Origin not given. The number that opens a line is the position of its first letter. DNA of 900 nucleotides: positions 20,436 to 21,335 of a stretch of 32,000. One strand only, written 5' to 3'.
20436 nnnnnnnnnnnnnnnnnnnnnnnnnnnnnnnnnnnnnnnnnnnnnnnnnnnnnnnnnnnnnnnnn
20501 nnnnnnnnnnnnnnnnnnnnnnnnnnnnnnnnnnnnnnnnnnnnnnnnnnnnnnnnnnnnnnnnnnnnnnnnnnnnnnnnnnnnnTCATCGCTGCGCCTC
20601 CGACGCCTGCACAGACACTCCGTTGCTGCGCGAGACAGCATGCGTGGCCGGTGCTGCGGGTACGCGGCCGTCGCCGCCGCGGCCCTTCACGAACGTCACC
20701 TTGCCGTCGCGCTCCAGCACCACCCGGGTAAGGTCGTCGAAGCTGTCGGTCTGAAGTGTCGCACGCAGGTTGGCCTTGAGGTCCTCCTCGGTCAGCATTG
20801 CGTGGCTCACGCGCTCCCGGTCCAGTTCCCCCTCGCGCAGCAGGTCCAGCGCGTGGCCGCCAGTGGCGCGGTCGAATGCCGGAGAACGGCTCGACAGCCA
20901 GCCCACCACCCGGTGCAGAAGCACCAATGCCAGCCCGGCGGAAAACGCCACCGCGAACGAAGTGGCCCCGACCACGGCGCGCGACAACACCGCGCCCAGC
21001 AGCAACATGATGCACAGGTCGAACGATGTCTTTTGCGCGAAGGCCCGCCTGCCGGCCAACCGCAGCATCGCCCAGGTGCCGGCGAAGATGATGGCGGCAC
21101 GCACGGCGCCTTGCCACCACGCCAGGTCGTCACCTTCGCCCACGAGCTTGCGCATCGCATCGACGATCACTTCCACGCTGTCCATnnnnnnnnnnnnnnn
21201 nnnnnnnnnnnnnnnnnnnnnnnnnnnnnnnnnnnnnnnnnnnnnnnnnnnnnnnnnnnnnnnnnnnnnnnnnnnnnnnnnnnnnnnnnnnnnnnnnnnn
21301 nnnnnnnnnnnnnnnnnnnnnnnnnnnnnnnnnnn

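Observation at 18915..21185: Tightly coupled operon DUF421 membrane protein - CinA/PncC amidohydrolase - poxvirus-like type IB topoisomerase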

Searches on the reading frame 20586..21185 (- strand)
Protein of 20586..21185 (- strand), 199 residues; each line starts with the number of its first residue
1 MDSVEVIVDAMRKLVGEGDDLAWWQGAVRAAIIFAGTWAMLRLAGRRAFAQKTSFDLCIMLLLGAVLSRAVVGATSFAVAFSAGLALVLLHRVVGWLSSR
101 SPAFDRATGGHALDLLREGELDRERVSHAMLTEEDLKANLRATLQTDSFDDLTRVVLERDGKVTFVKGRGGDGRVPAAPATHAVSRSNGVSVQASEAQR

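Call 4: search_protein_families(library=pfam, proteins=[window:20586-21185:-], max_evalue=0.01)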
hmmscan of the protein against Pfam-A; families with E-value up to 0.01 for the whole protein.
window:20586-21185:- (199 aa): 2 families
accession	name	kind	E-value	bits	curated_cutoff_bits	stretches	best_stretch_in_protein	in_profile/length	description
PF04239.17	DUF421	-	6.5e-05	22.8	23.6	1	101-167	3-68/129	YetF C-terminal domain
PF20730.2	YetF_N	-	0.0016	18.6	26.5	1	34-71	12-49/76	YetF N-terminal transmembrane domain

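Call 5: search_protein_families(library=ncbifam, proteins=[window:20586-21185:-], max_evalue=0.01)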
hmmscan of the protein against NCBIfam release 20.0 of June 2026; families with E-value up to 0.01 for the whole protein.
window:20586-21185:- (199 aa): 0 families

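Call 17: find_homologous_proteins(query=window:20586-21185:-, max_evalue=0.001)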
Query window:20586-21185:- (199 aa): 62 proteins with E <= 0.001 among 4567 candidates.
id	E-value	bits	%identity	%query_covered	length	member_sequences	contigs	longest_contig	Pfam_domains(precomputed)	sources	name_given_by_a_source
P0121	8.3e-119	412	98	100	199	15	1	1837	PF04239.18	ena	-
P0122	6.3e-95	334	80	100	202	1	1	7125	PF04239.18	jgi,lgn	jgi:uncharacterized membrane protein YcaP (DUF421 family)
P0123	1.4e-92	326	79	100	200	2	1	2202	PF04239.18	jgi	jgi:uncharacterized membrane protein YcaP (DUF421 family)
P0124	3.2e-89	315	77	100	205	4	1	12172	PF04239.18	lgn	-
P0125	3.8e-88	312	74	100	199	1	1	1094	PF04239.18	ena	-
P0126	5.8e-88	311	83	89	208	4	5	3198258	-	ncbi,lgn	ncbi:DUF421 domain-containing protein [Cupriavidus necator]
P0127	1.3e-87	310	76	100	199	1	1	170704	PF04239.18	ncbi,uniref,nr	ncbi:DUF421 domain-containing protein [Cupriavidus necator]|uniref:DUF421 domain-containing protein 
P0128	5.7e-87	308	75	100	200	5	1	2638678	PF04239.18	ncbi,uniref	ncbi:DUF421 domain-containing protein [Cupriavidus sp. H39]|uniref:DUF421 domain-containing protein 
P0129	2.5e-86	306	73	97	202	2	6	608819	PF04239.18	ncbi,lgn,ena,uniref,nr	ncbi:DUF421 domain-containing protein [Cupriavidus sp. L7L]|uniref:DUF421 domain-containing protein 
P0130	5.2e-86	305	73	100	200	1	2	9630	PF04239.18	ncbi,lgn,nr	ncbi:MAG: DUF421 domain-containing protein [Cupriavidus sp.]|nr:DUF421 domain-containing protein [Cu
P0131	7.9e-86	304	76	97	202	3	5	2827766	PF04239.18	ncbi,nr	ncbi:DUF421 domain-containing protein [Cupriavidus taiwanensis]|nr:YetF domain-containing protein [C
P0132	1.5e-85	303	71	100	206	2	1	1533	PF04239.18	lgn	-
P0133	2.6e-85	303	74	100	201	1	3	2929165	PF04239.18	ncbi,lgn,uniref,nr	ncbi:DUF421 domain-containing protein [Cupriavidus sp. TA19]|uniref:DUF421 domain-containing protein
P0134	6.6e-85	301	72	100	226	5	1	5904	-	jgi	jgi:uncharacterized membrane protein YcaP (DUF421 family)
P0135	3.1e-84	299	71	100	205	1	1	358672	PF04239.18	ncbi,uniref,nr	ncbi:DUF421 domain-containing protein [Cupriavidus consociatus]|uniref:DUF421 domain-containing prot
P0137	2.0e-68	248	70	81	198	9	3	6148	PF04239.18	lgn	-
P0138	1.7e-65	238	61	91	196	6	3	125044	PF04239.18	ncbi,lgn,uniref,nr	ncbi:DUF421 domain-containing protein [Cupriavidus numazuensis]|uniref:YetF C-terminal domain-contai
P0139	2.4e-64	234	64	84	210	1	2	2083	PF04239.18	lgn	-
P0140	7.0e-64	233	60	91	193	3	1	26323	PF04239.18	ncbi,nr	ncbi:hypothetical protein AWV80_02985 [Cupriavidus sp. UYMU48A]|nr:hypothetical protein AWV80_02985 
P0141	1.3e-63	232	58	97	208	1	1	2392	PF04239.18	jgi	-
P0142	1.8e-63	231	66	79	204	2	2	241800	PF04239.18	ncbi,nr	ncbi:DUF421 domain-containing protein [Cupriavidus yeoncheonensis]|nr:YetF domain-containing protein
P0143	1.4e-61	225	64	84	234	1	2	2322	PF04239.18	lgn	-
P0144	1.4e-59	219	64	84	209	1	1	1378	PF04239.18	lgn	-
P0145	3.3e-58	214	56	94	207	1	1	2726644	PF04239.18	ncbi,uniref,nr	ncbi:DUF421 domain-containing protein [Cupriavidus sp. WKF15]|uniref:DUF421 domain-containing protei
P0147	1.9e-55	205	59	79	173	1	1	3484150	PF04239.18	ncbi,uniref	ncbi:DUF421 domain-containing protein [Cupriavidus sp. 30B13]|uniref:DUF421 domain-containing protei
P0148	4.9e-55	204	59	86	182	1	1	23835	PF04239.18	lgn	-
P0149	5.5e-52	194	61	79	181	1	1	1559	PF04239.18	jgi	jgi:uncharacterized membrane protein YcaP (DUF421 family)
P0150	1.2e-51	193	61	76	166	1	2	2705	PF04239.18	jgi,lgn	jgi:uncharacterized membrane protein YcaP (DUF421 family)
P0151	1.2e-51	193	57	80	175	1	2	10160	PF04239.18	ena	-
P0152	1.4e-51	193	57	80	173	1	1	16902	PF04239.18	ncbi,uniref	ncbi:DUF421 domain-containing protein [Cupriavidus sp. CuC1]|uniref:DUF421 domain-containing protein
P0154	1.6e-50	189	61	73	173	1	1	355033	PF04239.18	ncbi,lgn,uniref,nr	ncbi:DUF421 domain-containing protein [Cupriavidus basilensis]|uniref:DUF421 domain-containing prote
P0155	1.9e-50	189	61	76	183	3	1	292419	PF04239.18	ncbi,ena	-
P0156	3.0e-50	188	57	80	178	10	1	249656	PF04239.18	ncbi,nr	ncbi:DUF421 domain-containing protein [Cupriavidus plantarum]|nr:YetF domain-containing protein [Cup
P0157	5.5e-47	178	59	70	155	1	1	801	PF04239.18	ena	-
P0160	6.5e-43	165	66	64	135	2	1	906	PF04239.18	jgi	jgi:uncharacterized membrane protein YcaP (DUF421 family)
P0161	7.7e-43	164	49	84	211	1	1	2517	PF04239.18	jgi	jgi:uncharacterized membrane protein YcaP (DUF421 family)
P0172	3.5e-29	120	45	76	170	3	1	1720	PF04239.18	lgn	-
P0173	1.8e-28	117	45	77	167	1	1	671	PF04239.18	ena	-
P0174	2.4e-28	117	42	82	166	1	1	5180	PF04239.18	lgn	-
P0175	1.8e-27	114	44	76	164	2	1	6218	PF04239.18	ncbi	-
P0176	1.9e-27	114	46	76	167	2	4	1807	PF04239.18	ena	-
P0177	7.0e-27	112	46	76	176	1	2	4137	PF04239.18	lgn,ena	-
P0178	2.3e-25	107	36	80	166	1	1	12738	PF20730.3,PF04239.18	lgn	-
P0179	6.5e-25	106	43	76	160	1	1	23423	PF04239.18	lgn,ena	-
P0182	6.1e-20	90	34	84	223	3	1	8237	PF20730.3,PF04239.18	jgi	jgi:hypothetical protein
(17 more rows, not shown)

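Call 18: find_encoding_contigs(protein=P0126, flank=5000, max_places=3)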
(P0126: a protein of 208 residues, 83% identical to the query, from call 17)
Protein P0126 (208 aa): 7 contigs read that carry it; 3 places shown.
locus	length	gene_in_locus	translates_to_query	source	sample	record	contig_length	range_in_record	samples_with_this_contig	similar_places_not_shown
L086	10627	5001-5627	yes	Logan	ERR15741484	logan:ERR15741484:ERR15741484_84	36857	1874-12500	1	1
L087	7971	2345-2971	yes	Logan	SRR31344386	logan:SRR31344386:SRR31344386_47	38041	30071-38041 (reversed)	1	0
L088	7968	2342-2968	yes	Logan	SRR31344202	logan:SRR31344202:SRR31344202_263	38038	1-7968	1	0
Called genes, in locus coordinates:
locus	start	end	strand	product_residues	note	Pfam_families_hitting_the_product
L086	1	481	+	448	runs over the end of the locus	PF07690:MFS_1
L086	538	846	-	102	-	-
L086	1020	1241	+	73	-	PF09954:DUF2188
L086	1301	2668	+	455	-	PF05139:Erythro_esteras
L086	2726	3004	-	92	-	PF04972:BON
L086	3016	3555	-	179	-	PF04972:BON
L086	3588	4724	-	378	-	PF03358:FMN_red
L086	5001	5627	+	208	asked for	-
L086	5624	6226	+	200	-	PF02464:CinA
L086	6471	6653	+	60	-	-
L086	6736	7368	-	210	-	-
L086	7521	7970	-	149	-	PF09537:DUF2383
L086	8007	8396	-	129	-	-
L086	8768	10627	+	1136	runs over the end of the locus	PF11896:GlgE_dom_N_S, PF00128:Alpha-amylase (faint), PF21702:GLGE_C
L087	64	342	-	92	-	PF04972:BON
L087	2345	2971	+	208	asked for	-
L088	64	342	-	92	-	PF04972:BON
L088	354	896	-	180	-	PF04972:BON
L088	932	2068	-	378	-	PF03358:FMN_red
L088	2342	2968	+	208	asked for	-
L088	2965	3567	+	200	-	PF02464:CinA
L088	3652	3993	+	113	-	-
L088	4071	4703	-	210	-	-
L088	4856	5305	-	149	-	PF09537:DUF2383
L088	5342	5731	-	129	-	-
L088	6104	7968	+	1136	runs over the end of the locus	PF11896:GlgE_dom_N_S, PF00128:Alpha-amylase (faint), PF21702:GLGE_C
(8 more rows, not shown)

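Call 19: find_encoding_contigs(protein=P0131, flank=5000, max_places=3)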
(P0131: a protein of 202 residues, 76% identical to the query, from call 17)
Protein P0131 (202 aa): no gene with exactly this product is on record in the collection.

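Call 20: find_encoding_contigs(protein=P0154, flank=5000, max_places=2)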
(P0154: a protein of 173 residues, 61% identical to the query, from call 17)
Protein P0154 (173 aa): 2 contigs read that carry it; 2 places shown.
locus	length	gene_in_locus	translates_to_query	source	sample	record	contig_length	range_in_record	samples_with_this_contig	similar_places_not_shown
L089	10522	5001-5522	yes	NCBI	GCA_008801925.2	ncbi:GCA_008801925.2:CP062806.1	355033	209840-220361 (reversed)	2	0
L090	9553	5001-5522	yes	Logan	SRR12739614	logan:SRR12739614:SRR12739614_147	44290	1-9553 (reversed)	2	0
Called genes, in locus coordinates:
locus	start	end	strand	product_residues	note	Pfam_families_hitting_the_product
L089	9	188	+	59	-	PF24720:DUF7673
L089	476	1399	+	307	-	-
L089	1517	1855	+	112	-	PF13986:DUF4224 (weak)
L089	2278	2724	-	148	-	PF04972:BON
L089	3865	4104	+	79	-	-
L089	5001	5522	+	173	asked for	PF04239:DUF421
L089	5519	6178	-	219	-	PF08857:ParBc_2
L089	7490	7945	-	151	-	PF05239:PRC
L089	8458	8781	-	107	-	-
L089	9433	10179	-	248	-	PF14344:DUF4397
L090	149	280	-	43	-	-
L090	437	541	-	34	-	-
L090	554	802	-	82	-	-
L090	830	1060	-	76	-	-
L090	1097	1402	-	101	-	-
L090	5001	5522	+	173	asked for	PF04239:DUF421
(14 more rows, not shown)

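Call 36: find_encoding_contigs(protein=P0133, flank=6000, max_places=2)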
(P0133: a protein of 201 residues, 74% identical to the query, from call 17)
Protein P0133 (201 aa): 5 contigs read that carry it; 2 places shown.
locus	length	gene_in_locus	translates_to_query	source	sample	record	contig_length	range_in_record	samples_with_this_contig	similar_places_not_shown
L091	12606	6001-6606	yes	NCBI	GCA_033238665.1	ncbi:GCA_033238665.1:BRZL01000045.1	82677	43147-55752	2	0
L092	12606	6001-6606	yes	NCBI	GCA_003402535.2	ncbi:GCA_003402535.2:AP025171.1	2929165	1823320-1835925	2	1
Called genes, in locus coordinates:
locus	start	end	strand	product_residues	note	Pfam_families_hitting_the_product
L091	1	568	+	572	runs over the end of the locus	PF07992:Pyr_redox_2 (faint), PF00070:Pyr_redox (faint), PF01266:DAO (weak), PF01494:FAD_binding_3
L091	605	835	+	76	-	PF10932:DUF2783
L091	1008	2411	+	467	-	PF07690:MFS_1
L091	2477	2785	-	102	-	-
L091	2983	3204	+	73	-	PF09954:DUF2188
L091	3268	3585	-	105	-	-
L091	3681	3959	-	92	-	PF04972:BON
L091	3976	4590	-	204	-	PF04972:BON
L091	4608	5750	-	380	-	PF03358:FMN_red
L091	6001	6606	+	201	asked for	PF04239:DUF421 (weak)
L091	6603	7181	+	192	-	PF02464:CinA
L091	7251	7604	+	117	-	-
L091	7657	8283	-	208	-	-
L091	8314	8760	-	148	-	PF09537:DUF2383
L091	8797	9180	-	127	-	-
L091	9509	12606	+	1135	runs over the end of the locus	PF11896:GlgE_dom_N_S, PF00128:Alpha-amylase (weak), PF21702:GLGE_C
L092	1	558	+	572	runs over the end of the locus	PF00070:Pyr_redox (faint), PF01266:DAO (weak), PF01494:FAD_binding_3, PF07992:Pyr_redox_2 (faint)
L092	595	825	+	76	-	PF10932:DUF2783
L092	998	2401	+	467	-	PF07690:MFS_1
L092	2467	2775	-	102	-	-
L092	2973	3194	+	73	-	PF09954:DUF2188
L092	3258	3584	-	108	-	-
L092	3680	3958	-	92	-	PF04972:BON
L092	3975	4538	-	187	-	PF04972:BON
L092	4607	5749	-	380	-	PF03358:FMN_red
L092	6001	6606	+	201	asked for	PF04239:DUF421 (weak)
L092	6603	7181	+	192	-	PF02464:CinA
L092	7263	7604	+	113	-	-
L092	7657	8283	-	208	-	-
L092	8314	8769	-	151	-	PF09537:DUF2383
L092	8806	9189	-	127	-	-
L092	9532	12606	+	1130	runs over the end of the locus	PF11896:GlgE_dom_N_S, PF00128:Alpha-amylase (weak), PF21702:GLGE_C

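Call 37: find_encoding_contigs(protein=P0145, flank=6000, max_places=2)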
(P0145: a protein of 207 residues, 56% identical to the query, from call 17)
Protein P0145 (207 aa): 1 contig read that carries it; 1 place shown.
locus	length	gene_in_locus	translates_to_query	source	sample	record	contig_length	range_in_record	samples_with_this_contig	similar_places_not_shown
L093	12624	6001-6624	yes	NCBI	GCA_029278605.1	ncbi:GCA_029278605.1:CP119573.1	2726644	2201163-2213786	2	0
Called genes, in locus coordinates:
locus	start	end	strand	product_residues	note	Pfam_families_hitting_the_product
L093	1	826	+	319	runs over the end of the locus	PF00753:Lactamase_B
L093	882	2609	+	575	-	PF01266:DAO (weak), PF01494:FAD_binding_3, PF07992:Pyr_redox_2 (faint)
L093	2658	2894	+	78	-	PF10932:DUF2783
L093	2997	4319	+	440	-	PF00083:Sugar_tr, PF07690:MFS_1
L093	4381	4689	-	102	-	-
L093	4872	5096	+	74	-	PF09954:DUF2188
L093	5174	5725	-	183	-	PF04972:BON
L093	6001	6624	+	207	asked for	PF04239:DUF421 (weak)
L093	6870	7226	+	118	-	-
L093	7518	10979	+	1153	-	PF11896:GlgE_dom_N_S, PF21702:GLGE_C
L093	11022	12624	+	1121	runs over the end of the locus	PF00128:Alpha-amylase, PF16657:Malt_amylase_C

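Call 38: find_encoding_contigs(protein=P0138, flank=6000, max_places=2)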
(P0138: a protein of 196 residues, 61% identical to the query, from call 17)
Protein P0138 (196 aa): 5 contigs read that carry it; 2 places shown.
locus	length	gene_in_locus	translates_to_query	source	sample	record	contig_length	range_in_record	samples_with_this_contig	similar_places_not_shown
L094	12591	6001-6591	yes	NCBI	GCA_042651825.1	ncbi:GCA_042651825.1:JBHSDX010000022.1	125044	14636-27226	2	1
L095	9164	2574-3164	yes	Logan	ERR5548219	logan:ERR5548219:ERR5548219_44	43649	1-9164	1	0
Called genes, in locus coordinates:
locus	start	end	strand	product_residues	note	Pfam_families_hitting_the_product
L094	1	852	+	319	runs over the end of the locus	PF00753:Lactamase_B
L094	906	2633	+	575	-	PF07992:Pyr_redox_2 (faint), PF01266:DAO (weak), PF01494:FAD_binding_3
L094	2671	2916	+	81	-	PF10932:DUF2783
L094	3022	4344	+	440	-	PF07690:MFS_1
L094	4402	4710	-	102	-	-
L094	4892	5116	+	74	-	PF09954:DUF2188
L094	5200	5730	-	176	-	PF04972:BON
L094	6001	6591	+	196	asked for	PF04239:DUF421 (weak)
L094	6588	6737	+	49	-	-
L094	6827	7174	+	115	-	-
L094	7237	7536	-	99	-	-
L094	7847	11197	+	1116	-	PF11896:GlgE_dom_N_S, PF21702:GLGE_C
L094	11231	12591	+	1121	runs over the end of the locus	PF00128:Alpha-amylase, PF16657:Malt_amylase_C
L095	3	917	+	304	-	?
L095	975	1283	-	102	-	-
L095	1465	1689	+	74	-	PF09954:DUF2188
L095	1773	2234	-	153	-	PF04972:BON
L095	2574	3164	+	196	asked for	PF04239:DUF421 (weak)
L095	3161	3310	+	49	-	-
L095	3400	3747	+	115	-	-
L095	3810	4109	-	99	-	-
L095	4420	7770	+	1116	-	PF11896:GlgE_dom_N_S, PF21702:GLGE_C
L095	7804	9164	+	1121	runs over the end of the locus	PF00128:Alpha-amylase, PF16657:Malt_amylase_C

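Call 43: search_solved_structures(query=window:20586-21185:-, max_evalue=1, show_alignments=1)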
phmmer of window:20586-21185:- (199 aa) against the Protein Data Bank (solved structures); distinct sequences matched with E-value up to 1: 3.
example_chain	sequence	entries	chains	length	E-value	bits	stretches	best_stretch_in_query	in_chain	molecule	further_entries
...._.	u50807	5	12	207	0.21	14.4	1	107-137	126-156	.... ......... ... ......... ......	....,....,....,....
2gxq_A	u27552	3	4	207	0.22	14.4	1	106-137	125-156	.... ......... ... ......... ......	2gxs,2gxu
4kbf_A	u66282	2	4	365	0.49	13.3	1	107-137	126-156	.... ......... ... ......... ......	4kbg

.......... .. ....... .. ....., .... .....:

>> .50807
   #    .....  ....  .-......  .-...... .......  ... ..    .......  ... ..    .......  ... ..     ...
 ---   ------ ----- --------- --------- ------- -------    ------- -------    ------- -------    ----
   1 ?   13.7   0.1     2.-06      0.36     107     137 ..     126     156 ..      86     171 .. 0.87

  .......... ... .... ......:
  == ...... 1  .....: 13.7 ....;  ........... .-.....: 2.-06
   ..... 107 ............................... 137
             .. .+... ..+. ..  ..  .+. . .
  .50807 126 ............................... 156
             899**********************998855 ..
